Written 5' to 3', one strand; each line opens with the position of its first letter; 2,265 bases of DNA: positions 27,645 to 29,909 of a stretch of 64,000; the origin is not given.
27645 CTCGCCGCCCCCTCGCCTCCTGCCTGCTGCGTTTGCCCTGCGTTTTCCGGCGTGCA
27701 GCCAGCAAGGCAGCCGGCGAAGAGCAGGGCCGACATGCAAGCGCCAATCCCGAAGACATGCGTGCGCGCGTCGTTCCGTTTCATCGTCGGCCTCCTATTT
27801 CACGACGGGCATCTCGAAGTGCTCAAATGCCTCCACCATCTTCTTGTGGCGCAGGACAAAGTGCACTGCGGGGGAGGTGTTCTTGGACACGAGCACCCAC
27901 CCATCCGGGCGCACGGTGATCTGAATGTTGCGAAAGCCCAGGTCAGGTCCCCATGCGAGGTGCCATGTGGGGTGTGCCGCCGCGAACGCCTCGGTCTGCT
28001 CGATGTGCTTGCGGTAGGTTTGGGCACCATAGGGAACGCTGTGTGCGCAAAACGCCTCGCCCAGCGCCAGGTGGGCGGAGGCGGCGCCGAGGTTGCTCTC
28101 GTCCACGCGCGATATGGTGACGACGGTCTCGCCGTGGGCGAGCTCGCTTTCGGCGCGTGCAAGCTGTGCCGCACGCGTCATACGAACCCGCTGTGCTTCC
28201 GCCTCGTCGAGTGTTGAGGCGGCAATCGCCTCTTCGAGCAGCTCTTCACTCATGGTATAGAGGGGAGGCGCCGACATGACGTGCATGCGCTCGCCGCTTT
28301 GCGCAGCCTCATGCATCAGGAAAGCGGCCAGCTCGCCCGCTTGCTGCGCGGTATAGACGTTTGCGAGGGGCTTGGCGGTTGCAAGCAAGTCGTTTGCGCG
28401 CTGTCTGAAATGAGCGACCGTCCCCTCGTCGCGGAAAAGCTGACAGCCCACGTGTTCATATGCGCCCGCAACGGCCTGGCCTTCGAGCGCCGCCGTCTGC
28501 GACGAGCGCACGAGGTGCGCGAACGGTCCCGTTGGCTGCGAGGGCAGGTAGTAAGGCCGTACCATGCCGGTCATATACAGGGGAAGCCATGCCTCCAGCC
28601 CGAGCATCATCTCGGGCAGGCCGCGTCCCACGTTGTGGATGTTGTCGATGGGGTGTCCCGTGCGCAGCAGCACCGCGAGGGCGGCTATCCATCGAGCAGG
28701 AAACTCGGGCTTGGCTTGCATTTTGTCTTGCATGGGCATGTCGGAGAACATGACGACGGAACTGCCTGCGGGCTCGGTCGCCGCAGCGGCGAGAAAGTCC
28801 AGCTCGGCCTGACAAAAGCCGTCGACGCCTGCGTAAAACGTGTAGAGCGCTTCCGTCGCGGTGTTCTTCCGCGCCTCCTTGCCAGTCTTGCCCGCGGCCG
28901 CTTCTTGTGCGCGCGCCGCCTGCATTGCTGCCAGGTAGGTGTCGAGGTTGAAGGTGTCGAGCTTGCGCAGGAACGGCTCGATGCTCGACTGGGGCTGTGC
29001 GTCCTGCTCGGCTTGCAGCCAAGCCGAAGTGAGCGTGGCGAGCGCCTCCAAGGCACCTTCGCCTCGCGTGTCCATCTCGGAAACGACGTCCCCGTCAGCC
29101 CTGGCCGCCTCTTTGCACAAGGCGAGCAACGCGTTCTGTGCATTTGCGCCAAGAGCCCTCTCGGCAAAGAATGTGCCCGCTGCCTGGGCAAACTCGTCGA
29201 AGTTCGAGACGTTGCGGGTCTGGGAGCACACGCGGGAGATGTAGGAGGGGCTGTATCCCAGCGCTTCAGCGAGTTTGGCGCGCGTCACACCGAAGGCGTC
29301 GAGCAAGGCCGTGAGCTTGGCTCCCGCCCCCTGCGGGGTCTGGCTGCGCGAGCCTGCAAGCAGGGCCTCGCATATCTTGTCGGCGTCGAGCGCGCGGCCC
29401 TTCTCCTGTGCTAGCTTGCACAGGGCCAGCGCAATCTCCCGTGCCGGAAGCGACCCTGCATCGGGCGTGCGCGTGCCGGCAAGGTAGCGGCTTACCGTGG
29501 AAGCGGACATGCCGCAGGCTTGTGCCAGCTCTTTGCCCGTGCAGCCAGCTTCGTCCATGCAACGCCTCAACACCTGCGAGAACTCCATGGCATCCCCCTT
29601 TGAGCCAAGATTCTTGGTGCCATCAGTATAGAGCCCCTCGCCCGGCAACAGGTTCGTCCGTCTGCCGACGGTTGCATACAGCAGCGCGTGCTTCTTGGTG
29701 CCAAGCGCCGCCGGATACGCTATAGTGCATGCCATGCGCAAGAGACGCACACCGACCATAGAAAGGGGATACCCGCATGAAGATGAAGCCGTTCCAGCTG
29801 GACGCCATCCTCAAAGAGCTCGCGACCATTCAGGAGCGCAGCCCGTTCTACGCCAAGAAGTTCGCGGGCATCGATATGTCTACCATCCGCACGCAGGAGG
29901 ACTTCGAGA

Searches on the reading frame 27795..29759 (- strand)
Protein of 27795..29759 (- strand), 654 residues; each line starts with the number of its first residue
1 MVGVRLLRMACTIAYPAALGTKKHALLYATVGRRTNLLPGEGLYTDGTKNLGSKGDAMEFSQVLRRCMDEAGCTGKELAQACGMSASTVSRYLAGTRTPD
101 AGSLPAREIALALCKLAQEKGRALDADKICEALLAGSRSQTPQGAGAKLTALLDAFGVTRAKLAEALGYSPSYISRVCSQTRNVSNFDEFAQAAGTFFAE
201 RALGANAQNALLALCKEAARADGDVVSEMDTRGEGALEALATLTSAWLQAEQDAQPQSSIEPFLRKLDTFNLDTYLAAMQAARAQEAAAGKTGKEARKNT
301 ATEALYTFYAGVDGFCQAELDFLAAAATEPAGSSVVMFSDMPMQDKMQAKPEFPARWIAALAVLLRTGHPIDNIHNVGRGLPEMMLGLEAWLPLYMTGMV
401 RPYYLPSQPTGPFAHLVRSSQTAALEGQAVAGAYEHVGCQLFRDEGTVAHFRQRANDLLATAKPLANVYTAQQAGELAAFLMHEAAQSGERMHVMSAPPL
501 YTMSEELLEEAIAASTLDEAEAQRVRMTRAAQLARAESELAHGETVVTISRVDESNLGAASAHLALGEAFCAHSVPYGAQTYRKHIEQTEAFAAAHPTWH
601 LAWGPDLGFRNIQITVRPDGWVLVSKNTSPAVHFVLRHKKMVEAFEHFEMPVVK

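Call 40: search_protein_families(library=pfam, proteins=[window:27795-29759:-], max_evalue=0.001)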
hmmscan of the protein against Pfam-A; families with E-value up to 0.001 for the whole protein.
window:27795-29759:- (654 aa): 11 families
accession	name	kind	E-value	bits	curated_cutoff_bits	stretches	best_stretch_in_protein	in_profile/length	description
PF13560.12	HTH_31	-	1e-14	55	27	2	59-103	1-43/64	Helix-turn-helix domain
PF01381.28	HTH_3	-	2.3e-13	50.4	23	2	64-102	1-39/55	Helix-turn-helix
PF13443.12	HTH_26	-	1.1e-06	29.2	22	0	64-99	2-38/63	Cro/C1-type HTH DNA-binding domain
PF12802.13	MarR_2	-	1.4e-06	28.8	27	0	62-94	9-42/61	MarR family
PF17762.8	HTH_ParB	-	1.8e-06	28.4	22.6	0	57-94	5-42/102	ParB HTH domain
PF13412.12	HTH_24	-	2.1e-06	27.6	21.9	0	68-93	13-38/48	Winged helix-turn-helix DNA-binding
PF20432.4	Xre-like-HTH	-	1.1e-05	26.1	25.8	0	64-94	15-44/63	Antitoxin Xre-like helix-turn-helix domain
PF13384.12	HTH_23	-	2.6e-05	24.3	24.6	0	66-93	13-38/50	Homeodomain-like domain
PF13936.12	HTH_38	-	5e-05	23.4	27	0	70-93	18-41/44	Helix-turn-helix domain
PF09339.16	HTH_IclR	-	0.00014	22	22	0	73-94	19-40/52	IclR helix-turn-helix domain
PF13545.12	HTH_Crp_2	-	0.00018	21.9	27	0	155-180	20-45/70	Crp-like helix-turn-helix domain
